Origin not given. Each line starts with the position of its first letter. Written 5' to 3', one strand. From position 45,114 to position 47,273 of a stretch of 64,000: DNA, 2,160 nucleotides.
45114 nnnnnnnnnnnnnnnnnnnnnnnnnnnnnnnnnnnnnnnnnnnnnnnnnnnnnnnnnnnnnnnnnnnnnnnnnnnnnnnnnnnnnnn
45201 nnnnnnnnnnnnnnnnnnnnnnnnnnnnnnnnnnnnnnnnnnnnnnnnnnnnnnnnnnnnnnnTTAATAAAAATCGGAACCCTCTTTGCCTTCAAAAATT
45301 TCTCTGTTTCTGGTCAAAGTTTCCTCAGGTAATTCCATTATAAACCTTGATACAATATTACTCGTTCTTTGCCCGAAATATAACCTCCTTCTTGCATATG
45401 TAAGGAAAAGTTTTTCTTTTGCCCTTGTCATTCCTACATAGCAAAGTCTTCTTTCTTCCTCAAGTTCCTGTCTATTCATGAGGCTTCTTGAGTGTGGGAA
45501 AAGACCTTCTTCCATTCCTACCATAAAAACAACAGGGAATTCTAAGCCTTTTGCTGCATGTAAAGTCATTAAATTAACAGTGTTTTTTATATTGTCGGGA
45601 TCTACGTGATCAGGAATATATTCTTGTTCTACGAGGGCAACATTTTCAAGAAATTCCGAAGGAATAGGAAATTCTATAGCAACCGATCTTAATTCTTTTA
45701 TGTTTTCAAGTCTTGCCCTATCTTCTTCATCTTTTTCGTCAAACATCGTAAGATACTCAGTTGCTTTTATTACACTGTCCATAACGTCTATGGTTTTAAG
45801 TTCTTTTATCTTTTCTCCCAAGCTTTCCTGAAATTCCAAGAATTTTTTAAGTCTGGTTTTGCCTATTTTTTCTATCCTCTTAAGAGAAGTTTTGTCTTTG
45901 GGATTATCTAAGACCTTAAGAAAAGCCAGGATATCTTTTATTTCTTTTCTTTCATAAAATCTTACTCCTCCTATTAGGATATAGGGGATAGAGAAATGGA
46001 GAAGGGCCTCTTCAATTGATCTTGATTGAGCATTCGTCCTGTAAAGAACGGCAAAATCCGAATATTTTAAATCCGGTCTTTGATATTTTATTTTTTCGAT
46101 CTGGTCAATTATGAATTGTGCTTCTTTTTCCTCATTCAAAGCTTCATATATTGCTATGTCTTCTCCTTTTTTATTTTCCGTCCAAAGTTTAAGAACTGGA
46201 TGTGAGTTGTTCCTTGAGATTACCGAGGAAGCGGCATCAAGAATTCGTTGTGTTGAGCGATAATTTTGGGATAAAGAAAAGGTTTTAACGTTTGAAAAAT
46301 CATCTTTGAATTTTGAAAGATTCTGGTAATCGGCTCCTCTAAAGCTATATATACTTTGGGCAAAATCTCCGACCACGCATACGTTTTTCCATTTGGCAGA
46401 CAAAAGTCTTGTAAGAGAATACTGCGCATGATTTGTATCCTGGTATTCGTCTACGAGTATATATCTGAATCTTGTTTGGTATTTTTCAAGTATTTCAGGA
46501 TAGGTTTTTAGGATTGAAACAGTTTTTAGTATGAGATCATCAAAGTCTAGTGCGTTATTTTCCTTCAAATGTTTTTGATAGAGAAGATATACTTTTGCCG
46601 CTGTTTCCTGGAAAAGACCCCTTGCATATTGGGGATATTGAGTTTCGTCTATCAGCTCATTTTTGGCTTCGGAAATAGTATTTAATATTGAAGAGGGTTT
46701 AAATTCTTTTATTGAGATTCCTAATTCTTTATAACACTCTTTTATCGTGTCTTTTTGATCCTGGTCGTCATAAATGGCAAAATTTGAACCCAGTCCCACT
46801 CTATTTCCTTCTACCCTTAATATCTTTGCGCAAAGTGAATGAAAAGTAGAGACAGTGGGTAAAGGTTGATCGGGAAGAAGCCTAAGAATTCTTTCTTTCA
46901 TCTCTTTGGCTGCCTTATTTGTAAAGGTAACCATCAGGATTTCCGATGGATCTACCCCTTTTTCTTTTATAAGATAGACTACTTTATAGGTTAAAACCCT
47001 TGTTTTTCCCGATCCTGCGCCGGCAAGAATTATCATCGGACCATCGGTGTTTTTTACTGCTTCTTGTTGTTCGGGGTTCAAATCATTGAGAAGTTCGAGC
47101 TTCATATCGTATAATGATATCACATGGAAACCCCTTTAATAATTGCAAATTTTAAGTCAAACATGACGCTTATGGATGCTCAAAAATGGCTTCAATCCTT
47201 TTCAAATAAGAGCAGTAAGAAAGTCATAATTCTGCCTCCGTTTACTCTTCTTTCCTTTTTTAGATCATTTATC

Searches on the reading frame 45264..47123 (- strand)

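Call 56: search_protein_families(library=pfam, proteins=[window:45264-47123:-], max_evalue=0.00001)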
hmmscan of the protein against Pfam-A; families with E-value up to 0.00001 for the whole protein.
window:45264-47123:- (619 aa): 6 families
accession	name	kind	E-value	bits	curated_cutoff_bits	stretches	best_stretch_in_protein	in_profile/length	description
PF00580.27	UvrD-helicase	-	3.2e-94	316.1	23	1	15-276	1-270/271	UvrD/REP helicase N-terminal domain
PF13361.12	UvrD_C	-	5.6e-68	230.4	25.6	1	283-578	2-349/350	UvrD-like helicase C-terminal domain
PF13245.12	AAA_19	-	8.7e-25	87.9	25.1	1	19-262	1-134/134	AAA domain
PF13538.12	UvrD_C_2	-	9.5e-11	41.8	27.4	1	518-574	4-51/52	UvrD-like helicase C-terminal domain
PF01443.25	Viral_helicase1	-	1.8e-08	34.9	21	0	195-296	37-138/228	Viral superfamily 1 RNA helicase core domain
PF13604.12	AAA_30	-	2.3e-07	31.2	27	0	15-78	2-65/191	AAA domain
